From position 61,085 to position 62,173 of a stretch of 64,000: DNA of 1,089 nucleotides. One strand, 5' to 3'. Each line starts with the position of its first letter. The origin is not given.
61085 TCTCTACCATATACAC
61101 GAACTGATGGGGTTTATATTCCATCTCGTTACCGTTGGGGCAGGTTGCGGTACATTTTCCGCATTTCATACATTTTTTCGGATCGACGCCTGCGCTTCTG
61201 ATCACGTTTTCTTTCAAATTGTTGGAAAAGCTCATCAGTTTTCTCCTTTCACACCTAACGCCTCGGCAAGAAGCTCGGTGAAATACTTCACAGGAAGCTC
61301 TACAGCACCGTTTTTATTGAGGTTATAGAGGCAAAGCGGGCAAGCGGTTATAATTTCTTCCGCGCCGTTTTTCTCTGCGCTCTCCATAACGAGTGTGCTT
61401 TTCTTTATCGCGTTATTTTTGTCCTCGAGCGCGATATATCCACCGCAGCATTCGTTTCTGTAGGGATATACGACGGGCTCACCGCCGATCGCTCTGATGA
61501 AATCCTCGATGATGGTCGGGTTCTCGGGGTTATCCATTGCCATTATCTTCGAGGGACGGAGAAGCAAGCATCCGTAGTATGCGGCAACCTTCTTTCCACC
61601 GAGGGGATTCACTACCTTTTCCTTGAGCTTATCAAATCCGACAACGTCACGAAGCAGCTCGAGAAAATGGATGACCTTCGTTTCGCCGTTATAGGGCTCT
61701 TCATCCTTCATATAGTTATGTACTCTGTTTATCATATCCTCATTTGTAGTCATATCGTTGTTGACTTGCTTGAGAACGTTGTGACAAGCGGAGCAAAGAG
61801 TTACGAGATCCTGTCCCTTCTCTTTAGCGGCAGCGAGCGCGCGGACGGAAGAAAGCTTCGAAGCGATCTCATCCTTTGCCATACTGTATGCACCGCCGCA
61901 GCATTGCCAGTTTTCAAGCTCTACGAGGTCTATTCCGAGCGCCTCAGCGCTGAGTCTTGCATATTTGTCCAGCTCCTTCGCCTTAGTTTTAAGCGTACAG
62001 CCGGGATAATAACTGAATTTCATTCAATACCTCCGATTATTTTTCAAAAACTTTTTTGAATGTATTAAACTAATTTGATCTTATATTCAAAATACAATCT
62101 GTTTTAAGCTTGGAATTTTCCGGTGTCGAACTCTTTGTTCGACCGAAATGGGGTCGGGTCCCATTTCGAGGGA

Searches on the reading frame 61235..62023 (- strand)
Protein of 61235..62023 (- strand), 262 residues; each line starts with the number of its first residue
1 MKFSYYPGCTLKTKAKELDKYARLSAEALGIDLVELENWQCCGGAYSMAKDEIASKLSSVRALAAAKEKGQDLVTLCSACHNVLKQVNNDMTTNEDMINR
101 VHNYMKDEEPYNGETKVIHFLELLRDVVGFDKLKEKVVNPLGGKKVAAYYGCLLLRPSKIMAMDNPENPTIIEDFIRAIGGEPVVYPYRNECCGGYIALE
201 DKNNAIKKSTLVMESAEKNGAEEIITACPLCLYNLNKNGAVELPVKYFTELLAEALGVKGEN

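Call 11: find_encoding_contigs(protein=window:61235-62023:-, flank=6000, max_places=10)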
Protein window:61235-62023:- (262 aa): 11 contigs read that carry it; 9 places shown.
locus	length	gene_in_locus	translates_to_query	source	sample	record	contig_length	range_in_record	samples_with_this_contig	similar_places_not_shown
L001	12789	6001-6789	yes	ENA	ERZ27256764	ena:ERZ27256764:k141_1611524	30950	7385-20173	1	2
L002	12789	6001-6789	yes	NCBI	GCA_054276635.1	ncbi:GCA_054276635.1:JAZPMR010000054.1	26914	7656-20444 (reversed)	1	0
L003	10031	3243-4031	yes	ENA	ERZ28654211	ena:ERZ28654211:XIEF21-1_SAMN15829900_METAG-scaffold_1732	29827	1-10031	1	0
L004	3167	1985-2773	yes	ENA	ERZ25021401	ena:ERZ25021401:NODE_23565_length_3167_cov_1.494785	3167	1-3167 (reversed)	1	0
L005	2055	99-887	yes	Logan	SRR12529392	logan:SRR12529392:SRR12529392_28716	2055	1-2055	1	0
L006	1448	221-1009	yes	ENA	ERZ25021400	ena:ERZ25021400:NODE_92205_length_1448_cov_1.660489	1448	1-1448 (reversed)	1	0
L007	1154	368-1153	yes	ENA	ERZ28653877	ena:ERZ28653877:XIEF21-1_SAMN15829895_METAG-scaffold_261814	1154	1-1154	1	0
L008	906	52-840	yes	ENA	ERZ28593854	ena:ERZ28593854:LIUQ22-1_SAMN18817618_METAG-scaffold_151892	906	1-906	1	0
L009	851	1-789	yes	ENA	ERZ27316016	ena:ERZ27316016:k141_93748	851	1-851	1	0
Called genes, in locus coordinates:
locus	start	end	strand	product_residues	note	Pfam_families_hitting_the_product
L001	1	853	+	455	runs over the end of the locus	PF01554:MatE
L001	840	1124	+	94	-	PF06961:DUF1294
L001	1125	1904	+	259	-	PF00583:Acetyltransf_1, PF13508:Acetyltransf_7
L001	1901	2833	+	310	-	PF00126:HTH_1, PF03466:LysR_substrate (weak)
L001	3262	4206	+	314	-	PF00056:Ldh_1_N, PF03807:F420_oxidored (faint), PF02866:Ldh_1_C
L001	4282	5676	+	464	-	PF00206:Lyase_1, PF10415:FumaraseC_C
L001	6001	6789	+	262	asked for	PF02754:CCG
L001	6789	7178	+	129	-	PF14691:Fer4_20 (faint), PF00037:Fer4 (faint), PF12797:Fer4_2 (faint), PF13237:Fer4_10, PF12838:Fer4_7 (weak), PF13183:Fer4_8, PF13187:Fer4_9, PF13534:Fer4_17, +1 more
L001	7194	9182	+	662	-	PF01266:DAO (faint), PF07992:Pyr_redox_2, PF13450:NAD_binding_8 (weak), PF14697:Fer4_21 (faint), PF13187:Fer4_9 (faint), PF00037:Fer4 (weak), PF12837:Fer4_6 (weak), PF12838:Fer4_7, +3 more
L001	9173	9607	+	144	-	PF02662:FlpD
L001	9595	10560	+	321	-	PF13187:Fer4_9 (faint), PF13237:Fer4_10 (faint), PF00037:Fer4 (faint), PF12797:Fer4_2 (faint), PF13183:Fer4_8, PF13534:Fer4_17 (weak)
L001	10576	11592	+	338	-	PF13187:Fer4_9 (faint), PF12838:Fer4_7 (faint), PF14697:Fer4_21 (faint), PF12797:Fer4_2 (faint), PF17179:Fer4_22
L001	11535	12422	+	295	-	PF00970:FAD_binding_6 (weak), PF00175:NAD_binding_1, PF10418:DHODB_Fe-S_bind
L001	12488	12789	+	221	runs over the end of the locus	PF13183:Fer4_8 (faint), PF12838:Fer4_7 (weak), PF13187:Fer4_9 (weak)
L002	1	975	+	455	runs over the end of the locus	PF01554:MatE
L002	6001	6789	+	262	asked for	PF02754:CCG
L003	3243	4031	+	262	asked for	PF02754:CCG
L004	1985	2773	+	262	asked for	PF02754:CCG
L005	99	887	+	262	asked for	PF02754:CCG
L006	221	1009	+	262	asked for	PF02754:CCG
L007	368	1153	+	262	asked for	PF02754:CCG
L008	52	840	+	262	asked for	PF02754:CCG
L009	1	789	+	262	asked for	PF02754:CCG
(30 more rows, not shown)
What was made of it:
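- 61235..62023 (-): hdrB-like protein with two CCG domains, the downstream cistron. It is followed by hdrC (60846-61235) and hdrA (58842-60830). Gene calls in call 11.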

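Call 12: search_protein_families(library=pfam, proteins=[window:61235-62023:-])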
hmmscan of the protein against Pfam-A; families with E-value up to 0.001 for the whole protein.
window:61235-62023:- (262 aa): 1 family
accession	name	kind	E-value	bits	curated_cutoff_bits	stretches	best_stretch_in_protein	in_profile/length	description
PF02754.22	CCG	-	1.2e-20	73.9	20.6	2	4-85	2-85/85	Cysteine-rich domain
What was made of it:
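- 61235..62023 (-): Pfam CCG 1.2e-20 (call 12).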

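Call 18: find_related_loci(query=window:61235-62023:-, collection=metagenome_contigs, flank=3000)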
Query window:61235-62023:- (262 aa) in metagenome_contigs; peptide patterns used: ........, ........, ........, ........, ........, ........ (x = any residue, [..] = any of these).
154 stretches matched a pattern; 32 encode a relative of the query (tblastn E <= 1e-3); 32 distinct loci.
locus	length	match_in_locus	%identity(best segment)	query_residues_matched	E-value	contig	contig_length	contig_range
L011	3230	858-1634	75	1-259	3e-137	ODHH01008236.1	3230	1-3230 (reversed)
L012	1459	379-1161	71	1-261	2e-139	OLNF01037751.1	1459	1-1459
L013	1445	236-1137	72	1-261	2e-138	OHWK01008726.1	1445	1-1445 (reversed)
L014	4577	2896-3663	72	1-259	1e-128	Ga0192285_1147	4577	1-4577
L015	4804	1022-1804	71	1-259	5e-126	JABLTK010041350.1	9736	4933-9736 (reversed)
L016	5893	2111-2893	71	1-259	7e-126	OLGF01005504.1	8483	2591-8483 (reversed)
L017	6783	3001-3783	71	1-259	8e-126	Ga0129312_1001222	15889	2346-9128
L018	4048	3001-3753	72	6-259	5e-121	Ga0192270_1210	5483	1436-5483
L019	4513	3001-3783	69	1-261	1e-118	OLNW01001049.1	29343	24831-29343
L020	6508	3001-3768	67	1-259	1e-118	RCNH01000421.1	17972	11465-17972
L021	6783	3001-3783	69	1-261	2e-118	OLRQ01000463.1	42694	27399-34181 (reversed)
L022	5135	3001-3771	67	1-259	3e-117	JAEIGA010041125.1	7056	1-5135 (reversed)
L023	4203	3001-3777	66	1-259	9e-117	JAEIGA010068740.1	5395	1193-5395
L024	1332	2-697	71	30-259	5e-120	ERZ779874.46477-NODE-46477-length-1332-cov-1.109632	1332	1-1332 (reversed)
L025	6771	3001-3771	62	2-259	2e-110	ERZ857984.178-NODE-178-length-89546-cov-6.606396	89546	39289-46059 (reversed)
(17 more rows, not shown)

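Call 20: find_homologous_proteins(query=window:61235-62023:-, max_evalue=1e-60)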
Query window:61235-62023:- (262 aa): 7959 proteins with E <= 1e-60 among 8000 candidates; the best 120 are listed.
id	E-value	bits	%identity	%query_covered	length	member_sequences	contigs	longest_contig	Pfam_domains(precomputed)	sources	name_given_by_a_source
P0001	3.1e-163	559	95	100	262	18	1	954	PF02754.22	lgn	-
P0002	5.3e-155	532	90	100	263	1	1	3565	PF02754.22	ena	-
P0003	4.5e-145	500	85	100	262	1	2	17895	PF02754.22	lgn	-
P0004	2.5e-135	468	78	100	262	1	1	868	PF02754.22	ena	-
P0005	1.2e-134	466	78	99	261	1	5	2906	PF02754.22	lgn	-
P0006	2.7e-134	465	78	99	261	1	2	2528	PF02754.22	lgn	-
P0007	1.1e-133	463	78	99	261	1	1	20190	PF02754.22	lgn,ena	-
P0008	6.0e-133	460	78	99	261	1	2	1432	PF02754.22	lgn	-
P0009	7.8e-133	460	77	99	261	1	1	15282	PF02754.22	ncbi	-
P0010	2.1e-132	458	78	99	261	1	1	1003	PF02754.22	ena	-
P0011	2.6e-132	458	76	99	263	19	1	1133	PF02754.22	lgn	-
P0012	3.7e-132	458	76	98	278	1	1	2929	PF02754.22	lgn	-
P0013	3.8e-132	458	77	99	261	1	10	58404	PF02754.22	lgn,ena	-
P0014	5.1e-132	457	77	99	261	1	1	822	PF02754.22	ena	-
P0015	5.3e-132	457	77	99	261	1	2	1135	PF02754.22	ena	-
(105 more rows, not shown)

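Call 21: find_encoding_contigs(protein=P0002, flank=3000, max_places=6)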
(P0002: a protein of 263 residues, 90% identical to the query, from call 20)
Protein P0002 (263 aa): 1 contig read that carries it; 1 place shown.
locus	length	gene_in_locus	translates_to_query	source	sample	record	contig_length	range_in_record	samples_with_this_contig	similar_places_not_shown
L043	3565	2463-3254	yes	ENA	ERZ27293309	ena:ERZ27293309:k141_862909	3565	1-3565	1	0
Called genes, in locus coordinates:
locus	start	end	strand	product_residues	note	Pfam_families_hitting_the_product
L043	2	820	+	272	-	?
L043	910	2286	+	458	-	PF00206:Lyase_1, PF10415:FumaraseC_C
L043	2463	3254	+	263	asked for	PF02754:CCG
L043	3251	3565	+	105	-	?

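Call 22: find_encoding_contigs(protein=P0003, flank=3000, max_places=6)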
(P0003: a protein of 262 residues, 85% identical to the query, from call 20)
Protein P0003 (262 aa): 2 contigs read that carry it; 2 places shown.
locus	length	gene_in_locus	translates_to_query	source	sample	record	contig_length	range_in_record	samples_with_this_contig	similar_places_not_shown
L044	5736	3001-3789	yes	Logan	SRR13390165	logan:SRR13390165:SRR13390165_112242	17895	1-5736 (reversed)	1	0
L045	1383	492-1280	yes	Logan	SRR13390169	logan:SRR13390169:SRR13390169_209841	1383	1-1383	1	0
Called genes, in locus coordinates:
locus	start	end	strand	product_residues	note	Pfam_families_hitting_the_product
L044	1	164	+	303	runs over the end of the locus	PF00126:HTH_1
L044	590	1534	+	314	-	PF00056:Ldh_1_N, PF02866:Ldh_1_C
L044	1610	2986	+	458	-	PF00206:Lyase_1, PF10415:FumaraseC_C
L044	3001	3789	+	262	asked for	PF02754:CCG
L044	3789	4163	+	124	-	PF14691:Fer4_20 (faint), PF13237:Fer4_10, PF12838:Fer4_7 (weak), PF13183:Fer4_8, PF13187:Fer4_9, PF13484:Fer4_16 (faint), PF13534:Fer4_17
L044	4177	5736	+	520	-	?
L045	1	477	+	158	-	?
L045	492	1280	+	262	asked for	PF02754:CCG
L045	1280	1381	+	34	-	?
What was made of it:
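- The LysR gene is present with or without the module (call 22).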

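Call 23: find_encoding_contigs(protein=P0007, flank=3000, max_places=4)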
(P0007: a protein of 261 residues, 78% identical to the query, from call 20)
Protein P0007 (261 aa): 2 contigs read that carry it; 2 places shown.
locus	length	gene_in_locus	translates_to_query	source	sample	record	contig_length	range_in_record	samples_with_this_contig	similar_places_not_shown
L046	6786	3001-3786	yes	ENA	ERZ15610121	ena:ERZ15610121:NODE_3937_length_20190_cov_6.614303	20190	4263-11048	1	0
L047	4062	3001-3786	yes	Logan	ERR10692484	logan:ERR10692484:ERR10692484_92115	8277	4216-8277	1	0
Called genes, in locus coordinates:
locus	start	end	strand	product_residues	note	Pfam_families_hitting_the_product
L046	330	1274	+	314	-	PF00056:Ldh_1_N, PF03721:UDPG_MGDP_dh_N (faint), PF03807:F420_oxidored (weak), PF02866:Ldh_1_C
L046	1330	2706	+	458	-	PF00206:Lyase_1, PF10415:FumaraseC_C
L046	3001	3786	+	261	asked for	PF02754:CCG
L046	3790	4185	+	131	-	PF13237:Fer4_10, PF13183:Fer4_8, PF12838:Fer4_7 (weak), PF13187:Fer4_9, PF13484:Fer4_16 (faint), PF13534:Fer4_17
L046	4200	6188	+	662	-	PF01266:DAO (faint), PF07992:Pyr_redox_2, PF12831:FAD_oxidored (weak), PF13450:NAD_binding_8 (weak), PF00037:Fer4 (weak), PF12837:Fer4_6, PF12838:Fer4_7, PF13187:Fer4_9 (weak), +4 more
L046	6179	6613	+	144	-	PF02662:FlpD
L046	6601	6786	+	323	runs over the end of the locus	PF12838:Fer4_7 (faint), PF13237:Fer4_10 (faint), PF00037:Fer4 (faint), PF13183:Fer4_8, PF13187:Fer4_9 (weak), PF13534:Fer4_17 (weak)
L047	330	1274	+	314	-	PF00056:Ldh_1_N, PF03721:UDPG_MGDP_dh_N (faint), PF03807:F420_oxidored (weak), PF02866:Ldh_1_C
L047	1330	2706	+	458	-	PF00206:Lyase_1, PF10415:FumaraseC_C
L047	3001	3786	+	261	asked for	PF02754:CCG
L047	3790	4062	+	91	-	?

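Call 25: find_encoding_contigs(protein=P0001, flank=3000, max_places=10)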
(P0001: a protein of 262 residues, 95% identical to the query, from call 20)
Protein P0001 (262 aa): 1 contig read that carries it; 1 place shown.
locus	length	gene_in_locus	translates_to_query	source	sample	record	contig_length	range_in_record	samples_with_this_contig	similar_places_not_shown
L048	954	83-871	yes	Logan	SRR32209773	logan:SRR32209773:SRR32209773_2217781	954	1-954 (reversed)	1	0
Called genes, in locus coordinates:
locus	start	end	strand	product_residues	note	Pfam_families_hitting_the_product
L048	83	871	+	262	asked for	PF02754:CCG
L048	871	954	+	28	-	?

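Call 26: list_cluster_members(proteins=[window:61235-62023:-, window:62470-63864:-])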
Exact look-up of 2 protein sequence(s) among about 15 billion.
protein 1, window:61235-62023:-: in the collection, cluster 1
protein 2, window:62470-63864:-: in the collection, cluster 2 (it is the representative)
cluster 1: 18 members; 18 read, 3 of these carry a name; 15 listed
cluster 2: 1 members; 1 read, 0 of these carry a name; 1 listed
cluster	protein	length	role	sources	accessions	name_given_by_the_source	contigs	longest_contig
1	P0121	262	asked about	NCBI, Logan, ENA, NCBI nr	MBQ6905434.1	MAG: CoB--CoM heterodisulfide reductase iron-sulfur subunit B family protein [Clostridia ... | CoB--CoM heterodisulfide reductase iron-sulfur subunit B family protein [Clostridia ...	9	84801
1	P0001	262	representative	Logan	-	-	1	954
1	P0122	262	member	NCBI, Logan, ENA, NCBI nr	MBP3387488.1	MAG: CoB--CoM heterodisulfide reductase iron-sulfur subunit B family protein [Clostridia ... | CoB--CoM heterodisulfide reductase iron-sulfur subunit B family protein [Clostridia ...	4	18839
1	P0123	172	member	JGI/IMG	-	heterodisulfide reductase subunit B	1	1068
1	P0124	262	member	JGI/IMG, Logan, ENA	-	-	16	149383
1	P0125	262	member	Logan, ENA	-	-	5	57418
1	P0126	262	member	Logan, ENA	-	-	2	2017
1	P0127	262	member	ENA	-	-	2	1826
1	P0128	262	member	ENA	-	-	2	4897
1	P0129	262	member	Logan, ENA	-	-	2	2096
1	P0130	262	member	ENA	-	-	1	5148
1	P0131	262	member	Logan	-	-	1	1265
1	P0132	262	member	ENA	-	-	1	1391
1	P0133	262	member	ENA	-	-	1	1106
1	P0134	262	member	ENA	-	-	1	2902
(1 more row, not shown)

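Call 27: find_encoding_contigs(protein=P0124, flank=2500, max_places=10)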
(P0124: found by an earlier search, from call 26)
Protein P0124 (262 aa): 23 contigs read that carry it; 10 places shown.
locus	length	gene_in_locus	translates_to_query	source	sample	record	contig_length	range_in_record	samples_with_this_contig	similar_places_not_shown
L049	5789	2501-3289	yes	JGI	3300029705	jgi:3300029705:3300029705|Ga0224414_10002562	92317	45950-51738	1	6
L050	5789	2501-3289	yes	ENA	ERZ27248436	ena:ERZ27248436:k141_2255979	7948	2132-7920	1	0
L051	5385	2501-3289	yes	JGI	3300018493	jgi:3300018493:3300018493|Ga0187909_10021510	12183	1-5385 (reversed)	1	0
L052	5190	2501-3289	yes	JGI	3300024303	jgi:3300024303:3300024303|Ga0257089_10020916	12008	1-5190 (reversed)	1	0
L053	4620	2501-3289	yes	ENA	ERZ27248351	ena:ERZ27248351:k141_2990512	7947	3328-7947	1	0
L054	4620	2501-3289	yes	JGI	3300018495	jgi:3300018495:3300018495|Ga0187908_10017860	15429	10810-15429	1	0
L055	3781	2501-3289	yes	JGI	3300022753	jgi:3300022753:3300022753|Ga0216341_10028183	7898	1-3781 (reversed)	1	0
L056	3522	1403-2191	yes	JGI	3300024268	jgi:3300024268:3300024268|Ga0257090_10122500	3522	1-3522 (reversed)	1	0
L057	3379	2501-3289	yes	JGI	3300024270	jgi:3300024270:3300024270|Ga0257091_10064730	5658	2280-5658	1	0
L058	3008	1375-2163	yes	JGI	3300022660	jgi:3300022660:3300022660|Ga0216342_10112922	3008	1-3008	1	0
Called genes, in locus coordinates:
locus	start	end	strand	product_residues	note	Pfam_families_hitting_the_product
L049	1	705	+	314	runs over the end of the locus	PF00056:Ldh_1_N, PF02866:Ldh_1_C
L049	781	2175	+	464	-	PF00206:Lyase_1, PF10415:FumaraseC_C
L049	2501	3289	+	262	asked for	PF02754:CCG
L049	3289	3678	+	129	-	PF14691:Fer4_20 (faint), PF00037:Fer4 (faint), PF12797:Fer4_2 (faint), PF13237:Fer4_10, PF12838:Fer4_7 (weak), PF13183:Fer4_8, PF13187:Fer4_9, PF13534:Fer4_17, +1 more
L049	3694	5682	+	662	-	PF01266:DAO (faint), PF07992:Pyr_redox_2, PF13450:NAD_binding_8 (weak), PF14697:Fer4_21 (faint), PF13187:Fer4_9 (faint), PF00037:Fer4 (weak), PF12837:Fer4_6 (weak), PF12838:Fer4_7, +3 more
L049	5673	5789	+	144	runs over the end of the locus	PF02662:FlpD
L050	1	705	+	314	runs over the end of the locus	PF00056:Ldh_1_N, PF02866:Ldh_1_C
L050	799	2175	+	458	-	PF00206:Lyase_1, PF10415:FumaraseC_C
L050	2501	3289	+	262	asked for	PF02754:CCG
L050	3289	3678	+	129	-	PF14691:Fer4_20 (faint), PF00037:Fer4 (faint), PF12797:Fer4_2 (faint), PF13237:Fer4_10, PF12838:Fer4_7 (weak), PF13183:Fer4_8, PF13187:Fer4_9, PF13534:Fer4_17, +1 more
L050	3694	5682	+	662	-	PF01266:DAO (faint), PF07992:Pyr_redox_2, PF13450:NAD_binding_8 (weak), PF14697:Fer4_21 (faint), PF13187:Fer4_9 (faint), PF00037:Fer4 (weak), PF12837:Fer4_6 (weak), PF12838:Fer4_7, +3 more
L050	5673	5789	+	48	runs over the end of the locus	?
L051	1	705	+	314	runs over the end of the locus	PF00056:Ldh_1_N, PF02866:Ldh_1_C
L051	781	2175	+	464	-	PF00206:Lyase_1, PF10415:FumaraseC_C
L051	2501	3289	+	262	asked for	PF02754:CCG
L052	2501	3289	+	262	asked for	PF02754:CCG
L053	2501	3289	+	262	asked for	PF02754:CCG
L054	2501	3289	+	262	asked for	PF02754:CCG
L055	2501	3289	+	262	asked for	PF02754:CCG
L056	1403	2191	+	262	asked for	PF02754:CCG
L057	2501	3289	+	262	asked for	PF02754:CCG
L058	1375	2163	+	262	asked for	PF02754:CCG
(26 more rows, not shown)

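Call 28: find_encoding_contigs(protein=P0125, flank=2500, max_places=6)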
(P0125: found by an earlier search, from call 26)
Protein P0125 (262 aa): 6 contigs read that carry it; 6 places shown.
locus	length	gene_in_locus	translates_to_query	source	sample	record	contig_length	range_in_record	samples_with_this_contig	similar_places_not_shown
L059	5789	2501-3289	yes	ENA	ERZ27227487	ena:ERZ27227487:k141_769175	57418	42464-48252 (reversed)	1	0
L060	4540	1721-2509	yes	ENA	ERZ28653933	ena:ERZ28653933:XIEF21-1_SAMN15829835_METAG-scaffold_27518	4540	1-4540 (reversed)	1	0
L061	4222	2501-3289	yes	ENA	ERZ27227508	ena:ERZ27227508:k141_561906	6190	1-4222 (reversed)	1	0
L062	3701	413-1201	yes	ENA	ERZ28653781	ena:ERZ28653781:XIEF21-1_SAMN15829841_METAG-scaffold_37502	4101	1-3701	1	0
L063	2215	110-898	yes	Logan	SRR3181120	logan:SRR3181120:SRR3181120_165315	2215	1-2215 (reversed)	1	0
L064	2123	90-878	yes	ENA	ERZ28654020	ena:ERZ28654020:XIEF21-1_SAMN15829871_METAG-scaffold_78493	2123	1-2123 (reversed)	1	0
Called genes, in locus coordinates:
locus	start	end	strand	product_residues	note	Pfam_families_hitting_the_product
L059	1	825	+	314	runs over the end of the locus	PF00056:Ldh_1_N, PF03807:F420_oxidored (faint), PF02866:Ldh_1_C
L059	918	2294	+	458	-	PF00206:Lyase_1, PF10415:FumaraseC_C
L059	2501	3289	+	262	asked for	PF02754:CCG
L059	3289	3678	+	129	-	PF14691:Fer4_20 (faint), PF00037:Fer4 (faint), PF12797:Fer4_2 (faint), PF13237:Fer4_10, PF12838:Fer4_7 (weak), PF13183:Fer4_8, PF13187:Fer4_9, PF13534:Fer4_17, +1 more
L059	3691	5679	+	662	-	PF01266:DAO (faint), PF07992:Pyr_redox_2, PF13450:NAD_binding_8 (weak), PF14697:Fer4_21 (faint), PF13187:Fer4_9 (faint), PF00037:Fer4 (weak), PF12837:Fer4_6 (weak), PF12838:Fer4_7, +3 more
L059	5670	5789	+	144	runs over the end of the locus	PF02662:FlpD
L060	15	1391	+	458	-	PF00206:Lyase_1, PF10415:FumaraseC_C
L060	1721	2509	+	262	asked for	PF02754:CCG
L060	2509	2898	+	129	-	PF14691:Fer4_20 (faint), PF00037:Fer4 (faint), PF12797:Fer4_2 (faint), PF13237:Fer4_10, PF12838:Fer4_7 (weak), PF13183:Fer4_8, PF13187:Fer4_9, PF13534:Fer4_17, +1 more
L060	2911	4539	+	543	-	?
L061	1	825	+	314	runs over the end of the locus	PF00056:Ldh_1_N, PF03807:F420_oxidored (faint), PF02866:Ldh_1_C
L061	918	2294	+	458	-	PF00206:Lyase_1, PF10415:FumaraseC_C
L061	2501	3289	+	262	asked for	PF02754:CCG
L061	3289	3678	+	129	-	PF14691:Fer4_20 (faint), PF00037:Fer4 (faint), PF12797:Fer4_2 (faint), PF13237:Fer4_10, PF12838:Fer4_7 (weak), PF13183:Fer4_8, PF13187:Fer4_9, PF13534:Fer4_17, +1 more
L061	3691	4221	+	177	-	?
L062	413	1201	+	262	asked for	PF02754:CCG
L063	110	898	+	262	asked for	PF02754:CCG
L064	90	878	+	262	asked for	PF02754:CCG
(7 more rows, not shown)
